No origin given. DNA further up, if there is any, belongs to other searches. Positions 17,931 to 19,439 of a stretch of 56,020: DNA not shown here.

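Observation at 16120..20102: B12-riboswitch-controlled porin / beta-propeller / PDZ-less S41 peptidase operon: candidate undescribed corrinoid-capture system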

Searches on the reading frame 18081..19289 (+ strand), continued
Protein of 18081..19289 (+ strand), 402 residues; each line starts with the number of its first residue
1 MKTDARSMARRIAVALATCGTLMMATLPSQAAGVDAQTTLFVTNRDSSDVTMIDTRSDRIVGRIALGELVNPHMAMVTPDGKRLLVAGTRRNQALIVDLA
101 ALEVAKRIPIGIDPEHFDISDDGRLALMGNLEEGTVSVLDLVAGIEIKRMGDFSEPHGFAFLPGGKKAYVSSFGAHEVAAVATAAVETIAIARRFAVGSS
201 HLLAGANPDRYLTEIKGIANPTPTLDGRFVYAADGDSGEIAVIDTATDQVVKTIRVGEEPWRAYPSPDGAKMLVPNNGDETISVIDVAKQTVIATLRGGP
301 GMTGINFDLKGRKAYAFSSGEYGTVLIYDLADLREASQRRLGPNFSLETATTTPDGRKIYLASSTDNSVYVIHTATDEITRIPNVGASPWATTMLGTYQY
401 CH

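Call 10: find_encoding_contigs(protein=P0001, flank=10000, max_places=3)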
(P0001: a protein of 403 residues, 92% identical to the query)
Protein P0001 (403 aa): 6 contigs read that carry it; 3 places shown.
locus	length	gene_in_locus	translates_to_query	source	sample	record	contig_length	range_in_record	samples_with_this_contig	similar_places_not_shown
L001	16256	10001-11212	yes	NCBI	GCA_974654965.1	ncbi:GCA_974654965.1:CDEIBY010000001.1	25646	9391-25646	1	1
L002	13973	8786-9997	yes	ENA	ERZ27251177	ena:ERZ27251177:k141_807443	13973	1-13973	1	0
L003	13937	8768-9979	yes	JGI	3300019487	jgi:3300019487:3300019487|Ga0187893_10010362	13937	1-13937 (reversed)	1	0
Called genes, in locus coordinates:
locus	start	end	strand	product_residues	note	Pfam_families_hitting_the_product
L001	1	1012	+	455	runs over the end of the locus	PF01656:CbiA, PF13500:AAA_26 (faint), PF07685:GATase_3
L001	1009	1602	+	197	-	PF24724:DUF7676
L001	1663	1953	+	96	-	-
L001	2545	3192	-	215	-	-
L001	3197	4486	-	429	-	PF02463:SMC_N (faint), PF13304:AAA_21, PF13175:AAA_15 (weak)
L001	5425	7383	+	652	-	PF07715:Plug, PF00593:TonB_dep_Rec_b-barrel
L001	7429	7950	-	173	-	-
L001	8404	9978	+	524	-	PF04966:OprB (faint)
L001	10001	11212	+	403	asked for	PF02239:Cytochrom_D1, PF21783:YNCE (weak), PF02239:Cytochrom_D1 (weak), PF25174:Beta-prop_THOC3 (weak)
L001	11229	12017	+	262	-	PF03572:Peptidase_S41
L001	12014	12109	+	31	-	-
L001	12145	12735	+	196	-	-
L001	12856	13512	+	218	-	PF00881:Nitroreductase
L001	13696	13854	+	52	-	PF03186:CobD_Cbib (weak)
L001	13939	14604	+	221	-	PF03186:CobD_Cbib, PF17113:AmpE (weak)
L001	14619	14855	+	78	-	-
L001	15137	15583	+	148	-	PF13384:HTH_23 (weak), PF13551:HTH_29 (weak), PF13565:HTH_32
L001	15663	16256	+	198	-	?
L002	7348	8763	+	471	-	PF04966:OprB (faint)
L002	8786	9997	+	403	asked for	PF02239:Cytochrom_D1, PF21783:YNCE (weak), PF02239:Cytochrom_D1 (weak), PF25174:Beta-prop_THOC3 (weak)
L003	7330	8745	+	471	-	PF04966:OprB (faint)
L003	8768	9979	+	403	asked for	PF02239:Cytochrom_D1, PF21783:YNCE (weak), PF02239:Cytochrom_D1 (weak), PF25174:Beta-prop_THOC3 (weak)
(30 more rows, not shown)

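Call 11: find_encoding_contigs(protein=P0006, flank=10000, max_places=2)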
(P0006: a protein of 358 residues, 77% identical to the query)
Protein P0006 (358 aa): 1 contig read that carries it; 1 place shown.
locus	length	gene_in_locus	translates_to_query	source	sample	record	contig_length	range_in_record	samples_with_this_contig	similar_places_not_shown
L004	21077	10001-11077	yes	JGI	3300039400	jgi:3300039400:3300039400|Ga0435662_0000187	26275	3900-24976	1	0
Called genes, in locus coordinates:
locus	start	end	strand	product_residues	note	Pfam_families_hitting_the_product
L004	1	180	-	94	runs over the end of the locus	PF16256:DUF4911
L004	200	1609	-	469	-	PF06980:DUF1302 (weak)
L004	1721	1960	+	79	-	-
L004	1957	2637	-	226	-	PF00702:Hydrolase, PF12710:HAD (weak), PF13419:HAD_2, PF13242:Hydrolase_like (weak)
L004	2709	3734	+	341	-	PF12706:Lactamase_B_2 (weak)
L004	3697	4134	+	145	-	PF01243:PNPOx_N, PF12900:Pyridox_ox_2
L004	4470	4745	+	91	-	-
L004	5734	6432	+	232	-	PF00881:Nitroreductase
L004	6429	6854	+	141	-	PF06228:ChuX_HutX (weak), PF22684:LFE_1968-like (weak)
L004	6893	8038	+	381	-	PF01903:CbiX, PF01257:2Fe-2S_thioredx (weak)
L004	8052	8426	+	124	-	PF11483:DUF3209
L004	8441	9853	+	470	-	PF04966:OprB (weak)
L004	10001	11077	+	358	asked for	PF02239:Cytochrom_D1, PF21783:YNCE (faint), PF22494:choice_anch_I (faint), PF23414:Beta-prop_EML_2 (faint), PF24814:WD40_Prp19 (faint), PF25171:Beta-prop_WDR36-Utp21_1st (faint), PF24796:WDR55 (faint), PF25174:Beta-prop_THOC3, +1 more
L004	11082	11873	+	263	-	PF03572:Peptidase_S41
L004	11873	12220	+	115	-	PF01257:2Fe-2S_thioredx (weak)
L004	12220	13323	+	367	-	PF01888:CbiD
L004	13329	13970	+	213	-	PF02570:CbiC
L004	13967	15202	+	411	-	PF00590:TP_methylase, PF01135:PCMT, PF02475:TRM5-TYW2_MTfase (weak), PF05175:MTS (weak), PF06325:PrmA (weak), PF08704:GCD14 (weak), PF02390:Methyltransf_4 (weak), PF13847:Methyltransf_31 (weak), +1 more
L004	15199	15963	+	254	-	PF00590:TP_methylase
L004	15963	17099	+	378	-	PF11760:CbiG_N, PF11761:CbiG_mid, PF01890:CbiG_C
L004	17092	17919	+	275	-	PF00590:TP_methylase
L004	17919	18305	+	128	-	-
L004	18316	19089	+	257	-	PF00590:TP_methylase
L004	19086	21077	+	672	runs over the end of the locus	PF00590:TP_methylase, PF02602:HEM4, PF02572:CobA_CobO_BtuR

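Call 12: find_encoding_contigs(protein=P0043, flank=10000, max_places=2)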
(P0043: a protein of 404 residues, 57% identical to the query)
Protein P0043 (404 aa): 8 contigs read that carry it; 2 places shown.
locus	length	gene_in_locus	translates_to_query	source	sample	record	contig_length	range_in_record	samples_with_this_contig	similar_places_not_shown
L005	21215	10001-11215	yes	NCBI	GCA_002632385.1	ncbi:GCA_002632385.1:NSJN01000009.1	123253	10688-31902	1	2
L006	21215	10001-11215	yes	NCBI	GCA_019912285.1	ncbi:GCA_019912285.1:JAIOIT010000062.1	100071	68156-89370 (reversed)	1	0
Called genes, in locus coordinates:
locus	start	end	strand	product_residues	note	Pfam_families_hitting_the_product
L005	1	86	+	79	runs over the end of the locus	PF01402:RHH_1 (weak)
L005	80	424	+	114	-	PF02452:PemK_toxin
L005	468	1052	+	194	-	PF01243:PNPOx_N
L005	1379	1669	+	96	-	PF07045:DUF1330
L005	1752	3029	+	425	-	PF05239:PRC (faint), PF14841:FliG_M (faint), PF03448:MgtE_N, PF00571:CBS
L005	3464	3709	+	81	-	-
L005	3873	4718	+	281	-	PF06180:CbiK (faint), PF01903:CbiX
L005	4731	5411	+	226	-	PF02570:CbiC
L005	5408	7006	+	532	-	PF00590:TP_methylase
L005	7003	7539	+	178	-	PF02572:CobA_CobO_BtuR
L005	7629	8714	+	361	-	PF01888:CbiD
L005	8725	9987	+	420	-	PF00590:TP_methylase, PF01135:PCMT, PF03602:Cons_hypoth95 (faint), PF13649:Methyltransf_25 (weak), PF13847:Methyltransf_31 (weak)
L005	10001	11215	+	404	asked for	PF10282:Lactonase (weak), PF16819:DUF5074 (faint), PF02239:Cytochrom_D1, PF21783:YNCE, PF24796:WDR55 (weak), PF25175:Beta-prop_WDR5 (weak), PF25174:Beta-prop_THOC3, PF23381:Beta-prop_IFT122_1st (weak), +2 more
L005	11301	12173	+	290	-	PF03572:Peptidase_S41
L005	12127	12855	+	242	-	PF00881:Nitroreductase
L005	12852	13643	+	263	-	PF00590:TP_methylase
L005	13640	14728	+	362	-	PF11760:CbiG_N, PF11761:CbiG_mid, PF01890:CbiG_C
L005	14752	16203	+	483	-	PF01656:CbiA, PF13500:AAA_26, PF07685:GATase_3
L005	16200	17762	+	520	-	PF01656:CbiA, PF13500:AAA_26, PF07685:GATase_3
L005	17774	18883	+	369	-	PF00155:Aminotran_1_2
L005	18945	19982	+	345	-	PF02277:DBI_PRT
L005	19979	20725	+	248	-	PF02654:CobS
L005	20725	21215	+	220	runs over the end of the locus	PF01955:CbiZ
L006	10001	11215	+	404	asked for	PF10282:Lactonase (weak), PF16819:DUF5074 (faint), PF02239:Cytochrom_D1, PF21783:YNCE, PF24796:WDR55 (weak), PF25175:Beta-prop_WDR5 (weak), PF25174:Beta-prop_THOC3, PF23381:Beta-prop_IFT122_1st (weak), +2 more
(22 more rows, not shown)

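Call 17: find_encoding_contigs(protein=P0105, flank=10000, max_places=1)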
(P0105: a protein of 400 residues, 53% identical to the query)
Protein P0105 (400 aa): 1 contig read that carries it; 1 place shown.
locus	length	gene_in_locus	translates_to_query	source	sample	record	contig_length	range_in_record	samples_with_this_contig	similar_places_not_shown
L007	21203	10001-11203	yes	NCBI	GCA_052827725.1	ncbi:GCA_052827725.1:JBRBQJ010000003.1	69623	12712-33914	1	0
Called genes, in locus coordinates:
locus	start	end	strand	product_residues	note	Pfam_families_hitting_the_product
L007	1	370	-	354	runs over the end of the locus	PF00155:Aminotran_1_2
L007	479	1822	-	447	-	PF00815:Histidinol_dh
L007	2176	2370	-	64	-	-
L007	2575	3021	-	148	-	-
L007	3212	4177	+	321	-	PF01351:RNase_HII (faint)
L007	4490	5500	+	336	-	PF01118:Semialdhyde_dh, PF02774:Semialdhyde_dhC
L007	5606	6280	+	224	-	PF11249:DUF3047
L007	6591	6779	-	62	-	PF00037:Fer4 (weak), PF13459:Fer4_15, PF14697:Fer4_21 (faint), PF13370:Fer4_13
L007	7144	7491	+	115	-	PF00581:Rhodanese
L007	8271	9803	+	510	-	PF04966:OprB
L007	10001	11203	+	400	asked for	PF24796:WDR55 (faint), PF24814:WD40_Prp19 (faint), PF02239:Cytochrom_D1, PF06433:Me-amine-dh_H (faint), PF21783:YNCE, PF24807:WD40_CDC20-Fz (weak), PF25174:Beta-prop_THOC3 (weak), PF02239:Cytochrom_D1 (weak), +7 more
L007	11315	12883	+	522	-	PF05573:NosL, PF03572:Peptidase_S41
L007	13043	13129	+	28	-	PF09919:DUF2149 (weak)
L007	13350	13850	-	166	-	-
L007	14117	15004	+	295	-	-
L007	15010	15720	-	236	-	-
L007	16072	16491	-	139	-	PF08753:NikR_C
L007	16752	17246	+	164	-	PF04461:YajQ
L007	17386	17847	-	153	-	PF13404:HTH_AsnC-type (weak), PF22451:NirdL-like_HTH, PF17805:AsnC_trans_reg2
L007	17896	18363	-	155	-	PF13404:HTH_AsnC-type (weak), PF22451:NirdL-like_HTH, PF17805:AsnC_trans_reg2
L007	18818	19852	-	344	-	PF08369:PCP_red, PF01077:NIR_SIR, PF13183:Fer4_8 (weak), PF12838:Fer4_7, PF13187:Fer4_9 (weak), PF13484:Fer4_16, PF13534:Fer4_17 (weak), PF00037:Fer4, +2 more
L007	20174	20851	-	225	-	PF04127:DFP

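Call 18: find_encoding_contigs(protein=P0023, flank=10000, max_places=1)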
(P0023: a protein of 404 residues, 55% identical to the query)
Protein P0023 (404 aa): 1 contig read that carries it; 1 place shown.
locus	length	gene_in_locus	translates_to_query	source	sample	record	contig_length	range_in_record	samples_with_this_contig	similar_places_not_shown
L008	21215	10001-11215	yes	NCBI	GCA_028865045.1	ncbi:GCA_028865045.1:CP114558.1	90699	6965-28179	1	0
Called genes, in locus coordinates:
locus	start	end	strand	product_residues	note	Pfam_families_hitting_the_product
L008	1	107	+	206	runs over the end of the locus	PF02570:CbiC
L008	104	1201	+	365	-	PF01888:CbiD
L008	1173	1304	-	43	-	-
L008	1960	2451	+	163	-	PF02390:Methyltransf_4 (weak), PF02527:GidB (weak), PF13847:Methyltransf_31 (faint), PF13649:Methyltransf_25 (weak)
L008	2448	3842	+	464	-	PF00590:TP_methylase, PF11760:CbiG_N, PF11761:CbiG_mid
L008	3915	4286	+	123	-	PF01890:CbiG_C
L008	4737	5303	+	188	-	PF00590:TP_methylase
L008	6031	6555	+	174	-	PF02572:CobA_CobO_BtuR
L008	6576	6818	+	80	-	PF01656:CbiA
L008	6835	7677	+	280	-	PF01656:CbiA (weak), PF13500:AAA_26 (faint), PF07685:GATase_3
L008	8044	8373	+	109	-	PF01257:2Fe-2S_thioredx (weak)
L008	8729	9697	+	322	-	PF04966:OprB (faint)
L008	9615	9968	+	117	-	PF04966:OprB (weak)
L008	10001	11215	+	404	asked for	PF10282:Lactonase (weak), PF02239:Cytochrom_D1, PF21783:YNCE, PF21783:YNCE (weak), PF23381:Beta-prop_IFT122_1st (weak), PF25174:Beta-prop_THOC3, PF25175:Beta-prop_WDR5 (weak), PF02239:Cytochrom_D1 (weak), +10 more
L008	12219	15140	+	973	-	PF00989:PAS, PF13188:PAS_8, PF13426:PAS_9, PF08447:PAS_3, PF00989:PAS, PF08448:PAS_4, PF08447:PAS_3, PF00512:HisKA, +2 more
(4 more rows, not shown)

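Call 22: find_related_loci(query=A1, collection=genome_contigs, flank=10000)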
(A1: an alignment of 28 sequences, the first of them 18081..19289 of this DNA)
Query A1 (402 aa) in genome_contigs; peptide patterns used: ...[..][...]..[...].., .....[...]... (x = any residue, [..] = any of these).
84 stretches matched a pattern; 67 encode a relative of the query (tblastn E <= 1e-3); 65 distinct loci.
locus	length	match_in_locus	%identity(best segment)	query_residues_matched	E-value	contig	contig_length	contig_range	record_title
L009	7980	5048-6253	95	1-402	0e+0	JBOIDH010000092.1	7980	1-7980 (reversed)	MAG: Gammaproteobacteria bacterium isolate SD8032_metabat2.bin.28 NODE_2516_length_7980_cov_2.940914, whole genome shotg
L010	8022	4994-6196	94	1-402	0e+0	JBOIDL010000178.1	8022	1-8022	MAG: Gammaproteobacteria bacterium isolate SD8020_metabat2.bin.3 NODE_647_length_8022_cov_4.417479, whole genome shotgun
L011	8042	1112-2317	93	1-402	0e+0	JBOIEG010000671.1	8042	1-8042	MAG: Gammaproteobacteria bacterium isolate H1-B1_maxbin2.bin.5_sub k127_1005015, whole genome shotgun sequence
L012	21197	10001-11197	70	1-402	0e+0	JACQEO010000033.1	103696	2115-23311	MAG: Deltaproteobacteria bacterium isolate NC_groundwater_1023_Pr1_S-0.65um_68_39 Montesol18_Sp65_coassembly_scaffold_46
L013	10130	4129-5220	57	35-402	4e-139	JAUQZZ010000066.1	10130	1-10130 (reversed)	MAG: Candidatus Brocadiales bacterium isolate Bin_313 NODE_74_length_10130_cov_7.501340, whole genome shotgun sequence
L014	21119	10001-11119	55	28-402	3e-139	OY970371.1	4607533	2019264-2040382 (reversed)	MAG: Candidatus Manganitrophaceae bacterium isolate MFD03066.bin.c.2 genome assembly, chromosome: 1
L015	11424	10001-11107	57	32-402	2e-138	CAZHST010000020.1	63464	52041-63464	MAG TPA_asm: uncultured bacterium isolate binchicken_co30_163 genome assembly, contig: NODE_499_length_63464_cov_18.4256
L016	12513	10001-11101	55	32-402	5e-138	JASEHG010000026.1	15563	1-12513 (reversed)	MAG: Candidatus Brocadiaceae bacterium isolate Yes70-17 NODE_26_length_15563_cov_6.506900, whole genome shotgun sequence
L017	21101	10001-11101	55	32-402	4e-138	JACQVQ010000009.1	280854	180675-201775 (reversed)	MAG: Planctomycetota bacterium isolate NC_groundwater_1467_Ag_S-0.65um_52_288 S_p65_S5_coassembly_k141_4428478, whole ge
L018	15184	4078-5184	56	32-402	1e-137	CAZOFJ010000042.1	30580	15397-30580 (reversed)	MAG TPA_asm: uncultured Nitrospirota bacterium isolate SRP287051_co2_246 genome assembly, contig: NODE_3114_length_30580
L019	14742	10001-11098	56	35-402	1e-137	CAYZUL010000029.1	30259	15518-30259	MAG TPA_asm: uncultured Nitrospirota bacterium isolate SRP090828_co2_53 genome assembly, contig: NODE_519_length_30259_c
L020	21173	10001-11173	55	8-402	3e-137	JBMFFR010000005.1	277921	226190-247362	MAG: Candidatus Brocadiia bacterium JP1 bin.217_5, whole genome shotgun sequence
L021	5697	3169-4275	55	32-402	1e-137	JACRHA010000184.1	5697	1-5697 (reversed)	MAG: Nitrospirae bacterium isolate NC_groundwater_1765_Pr3_B-0.1um_46_13 SR-2_scaffold_141_4209296, whole genome shotgun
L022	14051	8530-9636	55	32-402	1e-136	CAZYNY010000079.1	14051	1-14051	MAG TPA_asm: uncultured Nitrospirota bacterium isolate binchicken_co213_54 genome assembly, contig: NODE_7999_length_140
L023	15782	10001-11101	55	32-402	2e-136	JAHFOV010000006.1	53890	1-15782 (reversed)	MAG: Planctomycetota bacterium isolate nzgw511 NODE_274_length_53891_cov_4.238758, whole genome shotgun sequence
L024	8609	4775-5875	57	32-402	5e-136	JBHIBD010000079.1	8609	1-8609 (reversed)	MAG: Candidatus Brocadiales bacterium isolate K_2_bin.28 NODE_4822_length_8609_cov_12.301029, whole genome shotgun seque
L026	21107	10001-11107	56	32-402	2e-135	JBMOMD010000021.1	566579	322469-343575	MAG: Nitrospirota bacterium isolate Betzabe_MAG041 MAG041_21, whole genome shotgun sequence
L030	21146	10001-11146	52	19-402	4e-132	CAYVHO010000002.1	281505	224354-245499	MAG TPA_asm: uncultured Nitrospira sp. isolate SRP215229_co1_117 genome assembly, contig: NODE_8_length_281505_cov_144.0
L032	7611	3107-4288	53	5-402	6e-132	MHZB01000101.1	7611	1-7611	MAG: Planctomycetes bacterium RIFCSPLOWO2_12_FULL_50_35 rifcsplowo2_12_scaffold_77609, whole genome shotgun sequence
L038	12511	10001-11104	53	30-402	3e-125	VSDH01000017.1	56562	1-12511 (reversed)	MAG: Candidatus Scalindua sediminis isolate MohnsGC08_192 NODE_18_length_56562_cov_56.535894, whole genome shotgun seque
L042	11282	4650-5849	50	1-402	1e-122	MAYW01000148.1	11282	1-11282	MAG: Candidatus Scalindua rubra isolate BSI-1 SCARUB_contig000148, whole genome shotgun sequence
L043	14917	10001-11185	47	10-402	1e-119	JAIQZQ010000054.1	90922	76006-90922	MAG: Candidatus Anammoxibacter sp. isolate OFTM214 OFTM214_53, whole genome shotgun sequence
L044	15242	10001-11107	49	32-402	8e-119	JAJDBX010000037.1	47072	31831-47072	MAG: Nitrospirota bacterium isolate OFTM336 OFTM336_36, whole genome shotgun sequence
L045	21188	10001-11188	48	7-402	1e-118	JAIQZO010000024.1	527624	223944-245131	MAG: Candidatus Anammoxibacter sp. isolate OFTM134 OFTM134_23, whole genome shotgun sequence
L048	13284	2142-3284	49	20-402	2e-113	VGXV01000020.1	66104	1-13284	MAG: Planctomycetota bacterium isolate K_DeepCast_100m_m2_328 K_DeepCast_100m_m2_328_Ga0194127_10000438, whole genome sh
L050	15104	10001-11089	47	35-402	3e-111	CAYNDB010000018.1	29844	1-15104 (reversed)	MAG TPA_asm: uncultured Nitrospinota bacterium isolate SRP128015_co1_477 genome assembly, contig: NODE_1755_length_29844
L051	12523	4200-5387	43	7-402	3e-109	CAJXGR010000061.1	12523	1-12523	MAG TPA_asm: uncultured Spirochaetia bacterium isolate SRR4028170_bin.30_MetaBAT_v2.12.1_MAG genome assembly, contig: NO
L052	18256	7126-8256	47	24-402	9e-109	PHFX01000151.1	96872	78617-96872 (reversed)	MAG: Candidatus Brocadia sp. WS118 scaffold_7, whole genome shotgun sequence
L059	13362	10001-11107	42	35-402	3e-91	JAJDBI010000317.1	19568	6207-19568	MAG: Nitrospinaceae bacterium isolate OFTM91 OFTM91_316, whole genome shotgun sequence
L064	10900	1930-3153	44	2-402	1e-105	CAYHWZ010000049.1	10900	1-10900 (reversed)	MAG TPA_asm: uncultured Elusimicrobia bacterium isolate ERP119705_co15_595 genome assembly, contig: NODE_7114_length_109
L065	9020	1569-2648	40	35-402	4e-74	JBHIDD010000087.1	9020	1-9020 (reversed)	MAG: Kiloniellaceae bacterium isolate Baj_3_bin.20 NODE_1392_length_9020_cov_7.091578, whole genome shotgun sequence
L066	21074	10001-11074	37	35-402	8e-71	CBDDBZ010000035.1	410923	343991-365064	MAG: Alphaproteobacteria bacterium isolate 82e3e997-94bf-4ed4-96a9-52cc9dd3c8b1 genome assembly, contig: contig_35, whol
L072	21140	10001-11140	35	10-402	3e-61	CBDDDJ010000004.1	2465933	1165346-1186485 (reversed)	MAG: Alphaproteobacteria bacterium isolate 99a9255a-ae84-4480-a3c5-ef76749d4b3c genome assembly, contig: contig_4, whole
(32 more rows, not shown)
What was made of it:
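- The hosts are largely nitrogen-cycle bacteria (call 22).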

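Call 30: search_protein_families(library=pfam, proteins=[L032:4340-5260:+, L051:5371-6222:+, L051:6232-9345:+, L043:11410-13158:+, L052:8424-10181:+, L042:5862-7694:+, L001:12145-12735:+, L038:11284-12294:+, L024:7001-8080:+, L048:3437-5074:+], max_evalue=0.01)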
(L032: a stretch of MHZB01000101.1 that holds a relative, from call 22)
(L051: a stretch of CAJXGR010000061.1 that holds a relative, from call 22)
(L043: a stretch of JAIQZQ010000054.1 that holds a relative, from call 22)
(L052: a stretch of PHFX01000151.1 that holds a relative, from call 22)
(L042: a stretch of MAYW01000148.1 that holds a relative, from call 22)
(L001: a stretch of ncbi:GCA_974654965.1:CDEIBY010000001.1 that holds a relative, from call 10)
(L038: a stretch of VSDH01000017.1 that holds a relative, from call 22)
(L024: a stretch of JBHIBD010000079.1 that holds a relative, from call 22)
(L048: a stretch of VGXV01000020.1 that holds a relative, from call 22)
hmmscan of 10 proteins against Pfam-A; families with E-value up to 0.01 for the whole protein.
L032:4340-5260:+ (306 aa): 4 families
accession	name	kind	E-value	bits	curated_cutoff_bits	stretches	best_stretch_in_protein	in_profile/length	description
PF13620.12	CarboxypepD_reg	-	1.5e-07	32.1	32.3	1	243-299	29-81/82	Carboxypeptidase regulatory-like domain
PF14686.12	fn3_3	-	0.00014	22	24.4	1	244-291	27-71/75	Polysaccharide lyase family 4, domain II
PF13715.12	CarbopepD_reg_2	-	0.0037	17.7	32.2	0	236-298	18-75/88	CarboxypepD_reg-like domain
PF13473.12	Cupredoxin_1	-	0.0087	16.5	27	0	148-195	13-62/104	Cupredoxin-like domain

L051:5371-6222:+ (283 aa): 1 family
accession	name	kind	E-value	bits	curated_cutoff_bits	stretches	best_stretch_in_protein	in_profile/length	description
PF19335.5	HMBD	-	8.2e-14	51.7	23.6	1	46-72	1-27/28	Heavy metal binding domain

L051:6232-9345:+ (1037 aa): 1 family
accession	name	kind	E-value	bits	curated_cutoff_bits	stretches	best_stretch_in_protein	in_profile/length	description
PF00873.25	ACR_tran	-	6.5e-195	650.3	28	1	6-1027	2-1019/1021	AcrB/AcrD/AcrF family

L043:11410-13158:+ (582 aa): 2 families
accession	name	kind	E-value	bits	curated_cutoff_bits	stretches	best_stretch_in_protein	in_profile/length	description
PF03572.23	Peptidase_S41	-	2.3e-44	151.3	24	1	397-557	1-164/165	Peptidase family S41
PF05573.18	NosL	-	7.1e-08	33.3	24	1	196-309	5-128/131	NosL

L052:8424-10181:+ (585 aa): 2 families
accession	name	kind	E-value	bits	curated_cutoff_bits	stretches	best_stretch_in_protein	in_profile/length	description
PF03572.23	Peptidase_S41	-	1.2e-45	155.5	24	1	408-568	2-165/165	Peptidase family S41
PF05573.18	NosL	-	5.8e-06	27.1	24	1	208-320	7-129/131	NosL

L042:5862-7694:+ (610 aa): 3 families
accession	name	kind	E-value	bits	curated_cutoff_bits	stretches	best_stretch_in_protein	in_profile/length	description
PF03572.23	Peptidase_S41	-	2.3e-43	148.1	24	1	409-568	1-164/165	Peptidase family S41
PF05573.18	NosL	-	9.7e-06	26.4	24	1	211-322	7-129/131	NosL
PF09919.14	DUF2149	-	3e-05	24.7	27.1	1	575-609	58-92/92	Uncharacterized conserved protein (DUF2149)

L001:12145-12735:+ (196 aa): 0 families

L038:11284-12294:+ (336 aa): 1 family
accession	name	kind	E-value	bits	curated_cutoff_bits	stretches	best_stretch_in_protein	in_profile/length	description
PF03572.23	Peptidase_S41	-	4e-45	153.8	24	1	156-314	1-163/165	Peptidase family S41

L024:7001-8080:+ (359 aa): 1 family
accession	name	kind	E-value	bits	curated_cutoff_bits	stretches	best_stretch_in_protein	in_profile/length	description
PF03572.23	Peptidase_S41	-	3.1e-42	144.4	24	1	179-340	1-163/165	Peptidase family S41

L048:3437-5074:+ (545 aa): 2 families
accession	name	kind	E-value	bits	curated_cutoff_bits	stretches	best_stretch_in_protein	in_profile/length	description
PF03572.23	Peptidase_S41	-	1.2e-42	145.8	24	1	369-528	2-164/165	Peptidase family S41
PF05573.18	NosL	-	0.00067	20.4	24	0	164-278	6-130/131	NosL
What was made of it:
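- NosL fused to S41 (calls 17, 30); NosL fusions occur (calls 17, 30).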
